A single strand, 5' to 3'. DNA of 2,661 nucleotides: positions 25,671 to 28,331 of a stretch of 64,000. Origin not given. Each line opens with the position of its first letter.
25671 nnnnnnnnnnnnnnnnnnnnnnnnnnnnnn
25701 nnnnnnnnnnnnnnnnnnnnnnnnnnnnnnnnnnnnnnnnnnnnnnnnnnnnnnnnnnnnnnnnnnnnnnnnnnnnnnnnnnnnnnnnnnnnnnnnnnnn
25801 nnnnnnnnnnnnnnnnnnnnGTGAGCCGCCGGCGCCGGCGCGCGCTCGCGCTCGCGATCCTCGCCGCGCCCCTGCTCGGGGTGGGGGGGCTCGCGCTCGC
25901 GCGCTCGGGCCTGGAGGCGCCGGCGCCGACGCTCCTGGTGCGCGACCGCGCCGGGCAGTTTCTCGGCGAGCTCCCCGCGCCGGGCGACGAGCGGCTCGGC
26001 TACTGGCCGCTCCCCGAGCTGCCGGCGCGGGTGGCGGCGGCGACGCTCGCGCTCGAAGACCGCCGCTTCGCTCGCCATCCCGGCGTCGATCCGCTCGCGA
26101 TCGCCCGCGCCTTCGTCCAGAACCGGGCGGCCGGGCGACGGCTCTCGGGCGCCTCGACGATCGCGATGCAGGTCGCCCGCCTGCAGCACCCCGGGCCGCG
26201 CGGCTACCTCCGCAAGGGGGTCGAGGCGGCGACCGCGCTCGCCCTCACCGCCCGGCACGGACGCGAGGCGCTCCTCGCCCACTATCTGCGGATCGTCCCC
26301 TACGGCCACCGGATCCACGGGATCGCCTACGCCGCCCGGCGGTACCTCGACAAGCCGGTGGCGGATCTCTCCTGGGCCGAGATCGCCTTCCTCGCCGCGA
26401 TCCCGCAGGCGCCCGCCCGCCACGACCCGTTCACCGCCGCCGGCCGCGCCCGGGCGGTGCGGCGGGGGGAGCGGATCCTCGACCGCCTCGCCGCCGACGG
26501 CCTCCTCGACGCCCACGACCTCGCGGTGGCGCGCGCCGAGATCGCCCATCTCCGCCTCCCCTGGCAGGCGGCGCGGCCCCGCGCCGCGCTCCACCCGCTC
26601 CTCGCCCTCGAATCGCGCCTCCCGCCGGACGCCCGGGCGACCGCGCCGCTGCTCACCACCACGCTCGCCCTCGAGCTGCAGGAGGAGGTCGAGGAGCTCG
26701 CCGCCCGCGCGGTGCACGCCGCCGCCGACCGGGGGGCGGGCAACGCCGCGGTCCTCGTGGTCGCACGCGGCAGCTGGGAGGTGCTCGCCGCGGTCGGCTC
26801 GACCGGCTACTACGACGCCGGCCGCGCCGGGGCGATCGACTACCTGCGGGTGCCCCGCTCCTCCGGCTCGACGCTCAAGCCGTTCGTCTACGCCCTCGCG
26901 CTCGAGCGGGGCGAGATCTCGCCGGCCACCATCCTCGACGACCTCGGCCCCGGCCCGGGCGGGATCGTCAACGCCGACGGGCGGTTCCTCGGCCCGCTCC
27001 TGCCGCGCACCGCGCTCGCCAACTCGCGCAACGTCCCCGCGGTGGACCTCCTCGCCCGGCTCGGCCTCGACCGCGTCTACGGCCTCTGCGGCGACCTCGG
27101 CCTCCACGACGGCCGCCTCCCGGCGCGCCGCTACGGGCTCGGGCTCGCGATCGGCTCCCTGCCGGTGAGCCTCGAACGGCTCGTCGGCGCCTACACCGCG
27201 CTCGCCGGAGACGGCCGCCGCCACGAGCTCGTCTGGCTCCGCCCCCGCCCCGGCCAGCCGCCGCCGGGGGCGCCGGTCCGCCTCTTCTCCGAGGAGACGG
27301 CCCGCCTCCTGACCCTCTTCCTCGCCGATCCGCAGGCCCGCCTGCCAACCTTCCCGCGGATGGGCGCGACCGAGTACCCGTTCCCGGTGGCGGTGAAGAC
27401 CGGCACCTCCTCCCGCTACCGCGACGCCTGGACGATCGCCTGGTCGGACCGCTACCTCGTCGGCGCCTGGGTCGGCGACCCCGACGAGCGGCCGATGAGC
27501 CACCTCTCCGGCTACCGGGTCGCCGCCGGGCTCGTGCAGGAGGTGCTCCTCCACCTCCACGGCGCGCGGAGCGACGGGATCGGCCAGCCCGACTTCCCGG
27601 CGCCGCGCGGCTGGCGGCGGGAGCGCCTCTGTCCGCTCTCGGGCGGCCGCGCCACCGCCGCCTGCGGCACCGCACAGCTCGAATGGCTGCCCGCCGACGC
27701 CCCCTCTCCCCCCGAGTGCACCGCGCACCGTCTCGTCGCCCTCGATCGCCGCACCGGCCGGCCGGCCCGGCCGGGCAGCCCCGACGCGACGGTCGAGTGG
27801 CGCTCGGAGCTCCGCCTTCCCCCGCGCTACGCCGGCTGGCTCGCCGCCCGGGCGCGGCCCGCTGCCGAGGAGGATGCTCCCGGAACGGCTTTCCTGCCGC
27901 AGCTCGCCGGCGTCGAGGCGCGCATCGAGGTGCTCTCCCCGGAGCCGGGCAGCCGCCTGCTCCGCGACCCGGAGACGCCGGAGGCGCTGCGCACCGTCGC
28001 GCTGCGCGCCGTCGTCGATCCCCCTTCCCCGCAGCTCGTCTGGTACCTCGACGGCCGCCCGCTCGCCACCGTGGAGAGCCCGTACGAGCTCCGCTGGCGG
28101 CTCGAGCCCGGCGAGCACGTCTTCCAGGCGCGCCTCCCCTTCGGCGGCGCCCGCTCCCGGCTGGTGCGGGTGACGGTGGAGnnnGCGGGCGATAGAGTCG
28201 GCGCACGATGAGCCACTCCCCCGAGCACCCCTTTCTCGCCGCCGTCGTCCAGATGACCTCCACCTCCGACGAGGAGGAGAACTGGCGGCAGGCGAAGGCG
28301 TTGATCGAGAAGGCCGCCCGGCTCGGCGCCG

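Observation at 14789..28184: A2M-PBP1C periplasmic module extended by a giant upstream repeat protein, all three translationally coupled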

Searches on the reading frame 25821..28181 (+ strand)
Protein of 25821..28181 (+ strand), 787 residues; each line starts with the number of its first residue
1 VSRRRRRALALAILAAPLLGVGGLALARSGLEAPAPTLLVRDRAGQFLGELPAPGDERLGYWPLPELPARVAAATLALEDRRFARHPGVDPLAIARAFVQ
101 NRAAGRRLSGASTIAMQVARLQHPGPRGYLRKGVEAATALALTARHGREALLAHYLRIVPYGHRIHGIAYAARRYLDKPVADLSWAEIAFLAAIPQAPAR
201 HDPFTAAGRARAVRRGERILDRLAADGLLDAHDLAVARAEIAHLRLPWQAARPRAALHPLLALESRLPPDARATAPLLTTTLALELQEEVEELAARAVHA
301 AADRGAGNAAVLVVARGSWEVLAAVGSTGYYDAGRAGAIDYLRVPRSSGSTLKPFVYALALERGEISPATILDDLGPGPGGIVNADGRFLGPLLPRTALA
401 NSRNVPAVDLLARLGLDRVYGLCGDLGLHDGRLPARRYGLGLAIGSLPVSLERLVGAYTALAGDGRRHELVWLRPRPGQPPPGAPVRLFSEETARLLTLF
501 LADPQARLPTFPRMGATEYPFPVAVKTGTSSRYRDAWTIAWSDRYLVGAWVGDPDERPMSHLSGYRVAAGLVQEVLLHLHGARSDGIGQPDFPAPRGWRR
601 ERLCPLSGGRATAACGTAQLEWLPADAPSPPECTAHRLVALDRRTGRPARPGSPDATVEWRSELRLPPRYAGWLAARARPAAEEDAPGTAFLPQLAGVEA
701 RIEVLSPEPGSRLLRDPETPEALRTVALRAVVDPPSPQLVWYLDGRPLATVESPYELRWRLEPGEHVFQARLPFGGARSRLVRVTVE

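Call 8: search_protein_families(library=pfam, proteins=[window:25821-28181:+], max_evalue=0.1)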
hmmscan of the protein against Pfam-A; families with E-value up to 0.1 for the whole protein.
window:25821-28181:+ (787 aa): 4 families
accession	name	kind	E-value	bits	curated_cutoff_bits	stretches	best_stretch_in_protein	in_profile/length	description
PF00912.28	Transgly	-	1.3e-42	145.7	27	1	55-223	10-177/178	Transglycosylase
PF00905.27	Transpeptidase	-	9.1e-12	45.2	22.1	1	312-541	4-253/299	Penicillin binding protein transpeptidase domain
PF06832.18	BiPBP_C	-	6.3e-11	42.5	26.8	1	700-767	10-75/90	Penicillin-Binding Protein C-terminus Family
PF14246.11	TetR_C_7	-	0.019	15.3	22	1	191-241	27-77/119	AefR-like transcriptional repressor, C-terminal domain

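Call 9: search_protein_families(library=ncbifam, proteins=[window:25821-28181:+], max_evalue=0.1)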
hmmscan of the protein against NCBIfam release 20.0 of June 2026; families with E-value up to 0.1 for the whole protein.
window:25821-28181:+ (787 aa): 14 families
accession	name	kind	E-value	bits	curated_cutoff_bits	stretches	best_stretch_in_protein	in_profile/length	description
TIGR02073.1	PBP_1c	equivalog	2.7e-128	429.6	494.2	1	40-770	14-713/728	penicillin-binding protein 1C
NF008414.0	PRK11240.1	equivalog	1.5e-81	274.6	1121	1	70-633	75-621/774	peptidoglycan glycosyltransferase PbpC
TIGR02074.1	PBP_1a_fam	subfamily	1.9e-75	254.7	508.75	1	63-579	6-532/535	PBP1A family penicillin-binding protein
NF051885.1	tranpepglycosPbpC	equivalog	9.4e-71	239.2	900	1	38-580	57-594/632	multimodular transpeptidase-transglycosylase PbpC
TIGR02071.1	PBP_1b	equivalog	4.7e-39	134.1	717.75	1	61-558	149-662/729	penicillin-binding protein 1B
NF038272.1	strep_PBP1A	exception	3.7e-29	101.5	1075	2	66-233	76-244/658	penicillin-binding protein PBP1A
NF008643.0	PRK11636.1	equivalog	1.5e-28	99.6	1263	1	63-240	70-246/850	peptidoglycan glycosyltransferase/peptidoglycan DD-transpeptidase MrcA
NF007061.0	PRK09506.1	equivalog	1.4e-27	95.9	1120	1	61-569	213-736/825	bifunctional glycosyl transferase/transpeptidase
NF038274.1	strep_PBP1B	exception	5.6e-27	94.4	1225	2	70-211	93-240/745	penicillin-binding protein PBP1B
TIGR02070.1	mono_pep_trsgly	equivalog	1.1e-22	80.6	182.65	1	63-203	59-200/224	monofunctional biosynthetic peptidoglycan transglycosylase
NF011423.0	PRK14850.1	equivalog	3e-19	68.9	1275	2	61-208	159-311/764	penicillin-binding protein 1b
NF038276.1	strep_PBP2A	exception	2e-18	66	1100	2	58-233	95-265/716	penicillin-binding protein PBP2A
NF010008.0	PRK13481.1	equivalog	1.6e-08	34.2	270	1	65-180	86-201/269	glycosyltransferase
NF053573.1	PBP2_PenA_Neis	exception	0.005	15.4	1105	1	279-428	232-388/572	peptidoglycan D,D-transpeptidase PBP2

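Call 97: search_protein_families(library=padloc, proteins=[window:25821-28181:+], max_evalue=0.01)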
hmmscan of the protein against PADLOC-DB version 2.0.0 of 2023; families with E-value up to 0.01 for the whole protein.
window:25821-28181:+ (787 aa): 0 families
